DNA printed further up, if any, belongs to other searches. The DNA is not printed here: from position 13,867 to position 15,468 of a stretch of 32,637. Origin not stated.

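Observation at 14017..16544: Operon PaaI thioesterase - 4TM membrane protein - Hsp70 NBD-only protein carrying a Cys4 insertion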

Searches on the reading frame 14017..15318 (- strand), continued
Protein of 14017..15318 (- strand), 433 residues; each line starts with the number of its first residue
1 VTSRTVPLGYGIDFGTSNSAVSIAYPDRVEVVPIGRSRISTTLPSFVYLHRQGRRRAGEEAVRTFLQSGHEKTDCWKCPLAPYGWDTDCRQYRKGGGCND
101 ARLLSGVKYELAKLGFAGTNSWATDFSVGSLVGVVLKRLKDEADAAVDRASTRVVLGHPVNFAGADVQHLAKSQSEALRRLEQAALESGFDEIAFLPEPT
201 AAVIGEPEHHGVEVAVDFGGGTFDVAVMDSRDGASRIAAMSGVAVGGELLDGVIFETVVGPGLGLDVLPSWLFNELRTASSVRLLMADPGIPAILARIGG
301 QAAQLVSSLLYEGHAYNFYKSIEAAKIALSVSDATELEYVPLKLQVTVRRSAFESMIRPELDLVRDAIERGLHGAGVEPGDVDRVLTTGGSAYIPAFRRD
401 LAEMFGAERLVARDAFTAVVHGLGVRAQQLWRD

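Call 51: search_solved_structures(query=A1, max_evalue=1e-10, show_alignments=1)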
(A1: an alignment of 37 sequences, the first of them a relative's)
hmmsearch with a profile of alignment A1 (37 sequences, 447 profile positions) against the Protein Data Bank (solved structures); distinct sequences matched with E-value up to 1e-10: 126 (the best 60 are shown).
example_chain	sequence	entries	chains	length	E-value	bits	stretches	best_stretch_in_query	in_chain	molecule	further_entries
8w1m_A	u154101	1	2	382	2.7e-46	161.9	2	123-256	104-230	Chaperone protein DnaK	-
9dvi_B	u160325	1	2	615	2.1e-45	158.9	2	123-256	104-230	Chaperone protein DnaK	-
2v7y_A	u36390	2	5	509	3.1e-44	155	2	123-261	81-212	CHAPERONE PROTEIN DNAK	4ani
6cz1_A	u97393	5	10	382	1.1e-42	149.9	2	124-260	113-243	Endoplasmic reticulum chaperone BiP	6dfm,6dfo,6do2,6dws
4kbo_A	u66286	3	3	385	1.2e-42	149.8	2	123-261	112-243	Stress-70 protein, mitochondrial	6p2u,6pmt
3iuc_A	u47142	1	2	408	1.2e-42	149.8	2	124-260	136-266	Heat shock 70kDa protein 5 (Glucose-regulated protein, 78kDa)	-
3ldl_A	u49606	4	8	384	1.2e-42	149.8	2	124-260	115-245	78 kDa glucose-regulated protein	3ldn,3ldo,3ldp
6nhk_A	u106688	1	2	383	1.3e-42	149.7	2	123-261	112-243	Stress-70 protein, mitochondrial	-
5evz_A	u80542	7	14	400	1.6e-42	149.4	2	124-260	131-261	78 kDa glucose-regulated protein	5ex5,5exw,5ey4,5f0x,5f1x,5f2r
9h0c_A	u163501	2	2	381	1.6e-42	149.4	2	124-260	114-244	Endoplasmic reticulum chaperone BiP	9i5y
6ha7_A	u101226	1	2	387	1.9e-42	149.2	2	124-260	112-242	Endoplasmic reticulum chaperone BiP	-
6h9u_A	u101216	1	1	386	1.9e-42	149.1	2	124-260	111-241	Endoplasmic reticulum chaperone BiP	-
6zyh_A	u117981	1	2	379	2.4e-42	148.8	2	124-260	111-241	Endoplasmic reticulum chaperone BiP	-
3fe1_A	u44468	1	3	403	4e-42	148.1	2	125-260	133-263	Heat shock 70 kDa protein 6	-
9blu_A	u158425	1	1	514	5.3e-42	147.7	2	123-261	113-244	Stress-70 protein, mitochondrial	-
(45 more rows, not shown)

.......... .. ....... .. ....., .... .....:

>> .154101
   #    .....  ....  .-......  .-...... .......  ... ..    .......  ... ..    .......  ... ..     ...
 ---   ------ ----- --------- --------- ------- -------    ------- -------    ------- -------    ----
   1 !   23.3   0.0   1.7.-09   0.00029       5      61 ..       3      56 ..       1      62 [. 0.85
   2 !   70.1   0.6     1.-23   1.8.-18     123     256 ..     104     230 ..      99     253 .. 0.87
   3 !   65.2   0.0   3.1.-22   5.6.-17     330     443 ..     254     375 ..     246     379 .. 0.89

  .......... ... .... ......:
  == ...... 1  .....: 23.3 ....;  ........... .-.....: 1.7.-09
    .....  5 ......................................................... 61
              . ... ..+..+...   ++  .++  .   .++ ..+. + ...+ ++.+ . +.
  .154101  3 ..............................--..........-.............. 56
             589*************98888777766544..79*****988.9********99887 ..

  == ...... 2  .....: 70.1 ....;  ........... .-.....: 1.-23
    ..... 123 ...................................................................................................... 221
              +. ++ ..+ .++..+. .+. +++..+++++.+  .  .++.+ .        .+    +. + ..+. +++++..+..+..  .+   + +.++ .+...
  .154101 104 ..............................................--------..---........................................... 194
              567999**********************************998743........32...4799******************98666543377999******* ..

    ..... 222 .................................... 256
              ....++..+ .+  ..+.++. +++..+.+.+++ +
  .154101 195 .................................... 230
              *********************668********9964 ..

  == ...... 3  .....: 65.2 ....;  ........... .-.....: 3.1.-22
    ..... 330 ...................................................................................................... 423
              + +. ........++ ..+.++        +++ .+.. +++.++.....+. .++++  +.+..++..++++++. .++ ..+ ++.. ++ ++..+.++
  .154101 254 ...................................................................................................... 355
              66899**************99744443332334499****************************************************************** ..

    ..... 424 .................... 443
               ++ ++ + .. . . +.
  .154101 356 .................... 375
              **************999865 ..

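Call 61: find_homologous_proteins(query=A2, max_evalue=1e-20)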
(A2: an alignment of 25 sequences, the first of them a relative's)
Query A2 (25 sequences) (453 aa, profile of the alignment): 2005 proteins with E <= 1e-20 among 8000 candidates; the best 120 are listed.
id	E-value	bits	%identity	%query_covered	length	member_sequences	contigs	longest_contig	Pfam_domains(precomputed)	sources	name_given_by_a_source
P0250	6.7e-186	637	44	100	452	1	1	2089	PF00012.27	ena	-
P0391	3.8e-183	628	49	99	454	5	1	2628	PF00012.27,PF06723.20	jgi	jgi:hypothetical chaperone protein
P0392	8.4e-183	627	50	99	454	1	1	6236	PF00012.27,PF06723.20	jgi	jgi:hypothetical chaperone protein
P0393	1.3e-182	626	51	100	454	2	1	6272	PF00012.27,PF06723.20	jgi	jgi:hypothetical chaperone protein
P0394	2.5e-182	625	45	100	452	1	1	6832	PF00012.27,PF06723.20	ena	-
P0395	5.3e-182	624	51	99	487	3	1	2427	PF00012.27,PF06723.20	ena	-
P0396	5.5e-182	624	49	100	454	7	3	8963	PF00012.27,PF06723.20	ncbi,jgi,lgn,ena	-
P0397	7.0e-182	624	51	99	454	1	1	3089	PF00012.27,PF06723.20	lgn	-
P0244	9.6e-182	623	47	100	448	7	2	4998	PF00012.27,PF06723.20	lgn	-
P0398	1.2e-181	623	48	100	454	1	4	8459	PF00012.27,PF06723.20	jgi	jgi:hypothetical chaperone protein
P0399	3.2e-181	621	50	99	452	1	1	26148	PF00012.27,PF06723.20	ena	-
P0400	1.3e-180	620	50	99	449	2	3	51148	PF00012.27,PF06723.20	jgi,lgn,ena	-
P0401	1.3e-180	619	49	100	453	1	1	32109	PF00012.27,PF06723.20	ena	-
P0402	1.6e-180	619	50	100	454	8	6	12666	PF00012.27,PF06723.20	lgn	-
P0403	2.5e-180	619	51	99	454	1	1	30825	PF00012.27,PF06723.20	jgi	jgi:hypothetical chaperone protein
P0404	2.9e-180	618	50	99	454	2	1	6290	PF00012.27,PF06723.20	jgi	jgi:hypothetical chaperone protein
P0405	3.3e-180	618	50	99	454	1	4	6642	PF00012.27,PF06723.20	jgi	jgi:hypothetical chaperone protein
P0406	3.5e-180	618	50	100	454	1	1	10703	PF00012.27,PF06723.20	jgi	jgi:hypothetical chaperone protein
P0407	4.1e-180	618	51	100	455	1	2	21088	PF00012.27,PF06723.20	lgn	-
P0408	4.2e-180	618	47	100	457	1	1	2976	PF00012.27,PF06723.20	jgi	jgi:hypothetical chaperone protein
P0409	4.2e-180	618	50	99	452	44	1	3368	PF00012.27,PF06723.20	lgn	-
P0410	6.1e-180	617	49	100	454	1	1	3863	PF00012.27,PF06723.20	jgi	jgi:hypothetical chaperone protein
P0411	7.2e-180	617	50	100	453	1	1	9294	PF00012.27,PF06723.20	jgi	jgi:hypothetical chaperone protein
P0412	8.3e-180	617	48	100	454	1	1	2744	PF00012.27,PF06723.20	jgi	jgi:hypothetical chaperone protein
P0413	9.7e-180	617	51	99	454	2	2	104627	PF00012.27,PF06723.20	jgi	jgi:hypothetical chaperone protein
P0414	1.1e-179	616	50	100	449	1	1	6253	PF00012.27,PF06723.20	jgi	jgi:hypothetical chaperone protein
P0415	1.5e-179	616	50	99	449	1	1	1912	PF00012.27,PF06723.20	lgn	-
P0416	1.8e-179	616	49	99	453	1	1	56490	PF00012.27,PF06723.20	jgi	jgi:hypothetical chaperone protein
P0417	2.2e-179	615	49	99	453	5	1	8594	PF00012.27,PF06723.20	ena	-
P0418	2.3e-179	615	49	99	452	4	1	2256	PF00012.27,PF06723.20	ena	-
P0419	2.8e-179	615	49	100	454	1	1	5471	PF00012.27,PF06723.20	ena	-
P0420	4.1e-179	615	47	100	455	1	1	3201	PF00012.27,PF06723.20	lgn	-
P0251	4.6e-179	614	43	100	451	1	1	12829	PF00012.27,PF06723.20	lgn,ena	-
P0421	7.8e-179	614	49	100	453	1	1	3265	PF00012.27,PF06723.20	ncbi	-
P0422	1.0e-178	613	50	99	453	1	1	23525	PF00012.27,PF06723.20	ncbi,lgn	-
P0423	1.2e-178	613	49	99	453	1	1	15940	PF00012.27,PF06723.20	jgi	jgi:hypothetical chaperone protein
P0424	1.3e-178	613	49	99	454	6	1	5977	PF00012.27,PF06723.20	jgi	jgi:hypothetical chaperone protein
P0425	1.5e-178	613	50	100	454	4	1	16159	PF00012.27,PF06723.20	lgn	-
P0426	1.8e-178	612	49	100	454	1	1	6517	PF00012.27,PF06723.20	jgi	jgi:hypothetical chaperone protein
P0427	3.0e-178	612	49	100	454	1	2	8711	PF00012.27,PF06723.20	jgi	jgi:hypothetical chaperone protein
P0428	3.0e-178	612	48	100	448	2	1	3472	PF00012.27,PF06723.20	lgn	-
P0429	3.9e-178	611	50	100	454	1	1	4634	PF00012.27,PF06723.20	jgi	jgi:hypothetical chaperone protein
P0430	4.5e-178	611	52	99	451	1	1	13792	PF00012.27,PF06723.20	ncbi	-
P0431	5.4e-178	611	49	100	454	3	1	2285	PF00012.27,PF06723.20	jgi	jgi:hypothetical chaperone protein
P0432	8.1e-178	610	47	100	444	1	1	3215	PF00012.27,PF06723.20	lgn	-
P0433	1.6e-177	609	48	100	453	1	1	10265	PF00012.27,PF06723.20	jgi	jgi:hypothetical chaperone protein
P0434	1.8e-177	609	48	100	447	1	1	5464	PF00012.27,PF06723.20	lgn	-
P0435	1.9e-177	609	49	100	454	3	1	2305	PF00012.27,PF06723.20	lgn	-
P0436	1.9e-177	609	49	100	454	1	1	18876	PF00012.27,PF06723.20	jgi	jgi:hypothetical chaperone protein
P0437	2.5e-177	609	49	99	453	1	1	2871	PF00012.27,PF06723.20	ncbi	-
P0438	3.7e-177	608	48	100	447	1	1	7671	PF00012.27,PF06723.20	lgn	-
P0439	3.8e-177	608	49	99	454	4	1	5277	PF00012.27,PF06723.20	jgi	jgi:hypothetical chaperone protein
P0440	4.0e-177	608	49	99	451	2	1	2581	PF00012.27,PF06723.20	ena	-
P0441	4.1e-177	608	49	100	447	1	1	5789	PF00012.27,PF06723.20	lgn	-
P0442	4.2e-177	608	48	99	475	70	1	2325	PF00012.27,PF06723.20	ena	-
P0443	6.4e-177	607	48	100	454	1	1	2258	PF00012.27,PF06723.20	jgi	jgi:hypothetical chaperone protein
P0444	6.5e-177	607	49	99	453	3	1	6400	PF00012.27,PF06723.20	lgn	-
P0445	1.7e-176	606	49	99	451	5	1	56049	PF00012.27,PF06723.20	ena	-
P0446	2.1e-176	606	49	100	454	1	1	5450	PF00012.27,PF06723.20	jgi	jgi:hypothetical chaperone protein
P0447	2.4e-176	605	49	99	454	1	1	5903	PF00012.27,PF06723.20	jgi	jgi:hypothetical chaperone protein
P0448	2.5e-176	605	50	99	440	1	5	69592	PF00012.27,PF06723.20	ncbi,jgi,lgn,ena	-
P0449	4.3e-176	605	48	99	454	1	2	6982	PF00012.27,PF06723.20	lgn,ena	-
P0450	4.4e-176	605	49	100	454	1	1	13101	PF00012.27,PF06723.20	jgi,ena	-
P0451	5.4e-176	604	49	100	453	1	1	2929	PF00012.27,PF06723.20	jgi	jgi:hypothetical chaperone protein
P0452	6.2e-176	604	46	100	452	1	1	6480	PF00012.27,PF06723.20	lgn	-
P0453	7.4e-176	604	51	99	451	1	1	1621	PF00012.27,PF06723.20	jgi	jgi:hypothetical chaperone protein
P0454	7.8e-176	604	49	100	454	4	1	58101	PF00012.27,PF06723.20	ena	-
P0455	9.2e-176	603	48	99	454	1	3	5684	PF00012.27,PF06723.20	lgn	-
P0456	9.3e-176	603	49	100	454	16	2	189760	PF00012.27,PF06723.20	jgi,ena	jgi:hypothetical chaperone protein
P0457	1.1e-175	603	49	100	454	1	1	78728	PF00012.27,PF06723.20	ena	-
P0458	2.3e-175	602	50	99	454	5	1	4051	PF00012.27,PF06723.20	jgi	jgi:hypothetical chaperone protein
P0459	2.7e-175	602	43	100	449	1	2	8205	PF00012.27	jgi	jgi:hypothetical chaperone protein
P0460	3.4e-175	602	45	100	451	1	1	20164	PF00012.27,PF06723.20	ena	-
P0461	4.9e-175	601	49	99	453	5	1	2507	PF00012.27,PF06723.20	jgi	jgi:hypothetical chaperone protein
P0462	4.9e-175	601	50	99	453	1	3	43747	PF00012.27,PF06723.20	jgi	jgi:hypothetical chaperone protein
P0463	5.4e-175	601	50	100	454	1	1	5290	PF00012.27,PF06723.20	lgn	-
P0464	8.6e-175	600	48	100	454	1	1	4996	PF00012.27,PF06723.20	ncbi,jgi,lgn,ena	-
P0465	8.8e-175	600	50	100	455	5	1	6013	PF00012.27,PF06723.20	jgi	jgi:hypothetical chaperone protein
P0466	9.1e-175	600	45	100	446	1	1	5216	PF00012.27,PF06723.20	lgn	-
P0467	1.2e-174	600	52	99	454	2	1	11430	PF00012.27,PF06723.20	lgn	-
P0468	1.6e-174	599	50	100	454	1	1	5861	PF00012.27,PF06723.20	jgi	jgi:hypothetical chaperone protein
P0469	1.8e-174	599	51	99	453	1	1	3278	PF00012.27,PF06723.20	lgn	-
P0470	2.5e-174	599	49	100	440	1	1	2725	PF00012.27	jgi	jgi:hypothetical chaperone protein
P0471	3.1e-174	598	48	99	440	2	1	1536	PF00012.27,PF06723.20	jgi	-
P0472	4.5e-174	598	47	99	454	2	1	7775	PF00012.27,PF06723.20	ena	-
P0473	4.9e-174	598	48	99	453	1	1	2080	PF00012.27,PF06723.20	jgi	jgi:hypothetical chaperone protein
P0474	6.5e-174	597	47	100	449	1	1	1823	PF00012.27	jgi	jgi:hypothetical chaperone protein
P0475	9.8e-174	597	48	99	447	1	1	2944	PF00012.27,PF06723.20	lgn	-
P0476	1.8e-173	596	41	100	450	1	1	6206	PF00012.27,PF06723.20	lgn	-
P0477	2.7e-173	595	44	100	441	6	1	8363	PF00012.27,PF06723.20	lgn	-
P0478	3.6e-173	595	49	100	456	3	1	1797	PF00012.27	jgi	jgi:hypothetical chaperone protein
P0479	4.1e-173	595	48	99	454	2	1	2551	PF00012.27,PF06723.20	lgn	-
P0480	4.4e-173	595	50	99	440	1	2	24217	PF00012.27,PF06723.20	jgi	jgi:hypothetical chaperone protein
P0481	5.9e-173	594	41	100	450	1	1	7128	PF00012.27,PF06723.20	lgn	-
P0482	7.8e-173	594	46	100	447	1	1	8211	PF00012.27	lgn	-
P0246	1.2e-172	593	100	100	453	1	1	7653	PF00012.27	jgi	jgi:hypothetical chaperone protein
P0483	2.0e-172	592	47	100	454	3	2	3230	PF00012.27,PF06723.20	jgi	jgi:hypothetical chaperone protein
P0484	2.4e-172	592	47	99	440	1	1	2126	PF00012.27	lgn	-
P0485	3.7e-172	592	46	100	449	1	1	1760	PF00012.27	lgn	-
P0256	6.3e-172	591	43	100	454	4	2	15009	PF00012.27,PF06723.20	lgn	-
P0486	8.9e-172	590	48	100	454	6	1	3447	PF00012.27,PF06723.20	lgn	-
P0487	1.2e-171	590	50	99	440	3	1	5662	PF00012.27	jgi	jgi:hypothetical chaperone protein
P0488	1.7e-171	589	45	100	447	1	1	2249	PF00012.27,PF06723.20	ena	-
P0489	3.1e-171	589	42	99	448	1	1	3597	PF00012.27,PF06723.20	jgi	jgi:hypothetical chaperone protein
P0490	4.2e-171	588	50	100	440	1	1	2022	PF00012.27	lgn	-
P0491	5.2e-171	588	49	100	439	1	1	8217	PF00012.27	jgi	jgi:hypothetical chaperone protein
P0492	6.3e-171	588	49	99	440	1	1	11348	PF00012.27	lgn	-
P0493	7.2e-171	587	43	100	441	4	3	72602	PF00012.27,PF06723.20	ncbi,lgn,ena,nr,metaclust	ncbi:MAG: Hsp70 family protein [bacterium]|nr:Hsp70 family protein [bacterium]|metaclust:\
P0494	1.5e-170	586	42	100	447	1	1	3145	PF00012.27,PF06723.20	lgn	-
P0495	1.9e-170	586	52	100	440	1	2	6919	PF00012.27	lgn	-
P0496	2.8e-170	585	46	100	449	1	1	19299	PF00012.27,PF06723.20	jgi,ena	-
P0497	1.3e-169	583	43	99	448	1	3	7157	PF00012.27,PF06723.20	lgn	-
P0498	1.3e-169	583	43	100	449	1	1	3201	PF00012.27,PF06723.20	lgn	-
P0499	1.8e-169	583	43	100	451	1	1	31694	PF00012.27,PF06723.20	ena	-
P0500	3.3e-169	582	48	99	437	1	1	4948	PF00012.27,PF06723.20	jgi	-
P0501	6.2e-169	581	40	100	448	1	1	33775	PF00012.27,PF06723.20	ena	-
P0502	7.2e-169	581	47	100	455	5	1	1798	PF00012.27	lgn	-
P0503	1.1e-168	580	42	100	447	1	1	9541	PF00012.27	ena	-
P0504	1.5e-168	580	47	100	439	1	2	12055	PF00012.27,PF06723.20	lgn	-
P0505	3.4e-168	579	41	100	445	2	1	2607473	PF00012.27,PF06723.20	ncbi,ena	-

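Call 62: find_encoding_contigs(protein=P0456, flank=7000, max_places=3)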
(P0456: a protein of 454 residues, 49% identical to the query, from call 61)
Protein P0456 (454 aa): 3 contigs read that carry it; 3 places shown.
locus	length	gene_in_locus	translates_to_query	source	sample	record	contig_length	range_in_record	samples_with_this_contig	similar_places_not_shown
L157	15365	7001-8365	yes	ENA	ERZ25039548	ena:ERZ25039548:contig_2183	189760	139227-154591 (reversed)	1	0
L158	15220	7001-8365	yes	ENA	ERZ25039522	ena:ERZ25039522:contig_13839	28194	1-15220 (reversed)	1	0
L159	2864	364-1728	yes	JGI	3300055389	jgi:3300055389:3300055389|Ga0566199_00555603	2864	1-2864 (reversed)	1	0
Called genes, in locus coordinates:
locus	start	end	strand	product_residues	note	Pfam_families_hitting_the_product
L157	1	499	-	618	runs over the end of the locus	PF03235:GmrSD_N, PF07510:GmrSD_C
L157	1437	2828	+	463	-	PF00078:RVT_1, PF08388:GIIM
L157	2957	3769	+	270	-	PF13613:HTH_Tnp_4, PF01609:DDE_Tnp_1, PF13359:DDE_Tnp_4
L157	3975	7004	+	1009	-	PF04851:ResIII, PF00176:SNF2-rel_dom, PF00271:Helicase_C, PF12137:RapA_C (weak)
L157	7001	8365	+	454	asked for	PF00012:HSP70, PF06723:MreB_Mbl, PF00012:HSP70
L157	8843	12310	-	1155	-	PF01443:Viral_helicase1 (faint), PF13086:AAA_11 (faint), PF13245:AAA_19, PF13401:AAA_22 (weak), PF13604:AAA_30, PF18335:SH3_13 (weak), PF13538:UvrD_C_2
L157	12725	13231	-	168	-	-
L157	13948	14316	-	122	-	-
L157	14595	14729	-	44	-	-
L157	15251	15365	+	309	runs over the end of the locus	PF00005:ABC_tran, PF13304:AAA_21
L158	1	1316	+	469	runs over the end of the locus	PF20442:BrxL_N, PF13337:BrxL_ATPase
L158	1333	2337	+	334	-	PF00069:Pkinase, PF07714:PK_Tyr_Ser-Thr, PF01636:APH, PF00069:Pkinase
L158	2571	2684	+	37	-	PF01695:IstB_IS21 (weak)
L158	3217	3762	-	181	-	PF22483:Mu-transpos_C_2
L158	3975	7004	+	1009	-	PF04851:ResIII, PF00176:SNF2-rel_dom, PF00271:Helicase_C, PF12137:RapA_C (weak)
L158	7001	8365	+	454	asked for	PF00012:HSP70, PF06723:MreB_Mbl, PF00012:HSP70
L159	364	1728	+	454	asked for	PF00012:HSP70, PF06723:MreB_Mbl, PF00012:HSP70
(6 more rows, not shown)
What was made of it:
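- The cassette of one of them (P0456), seen on two contigs, lies among GmrSD, BrxL, a group II intron and transposases (call 62).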
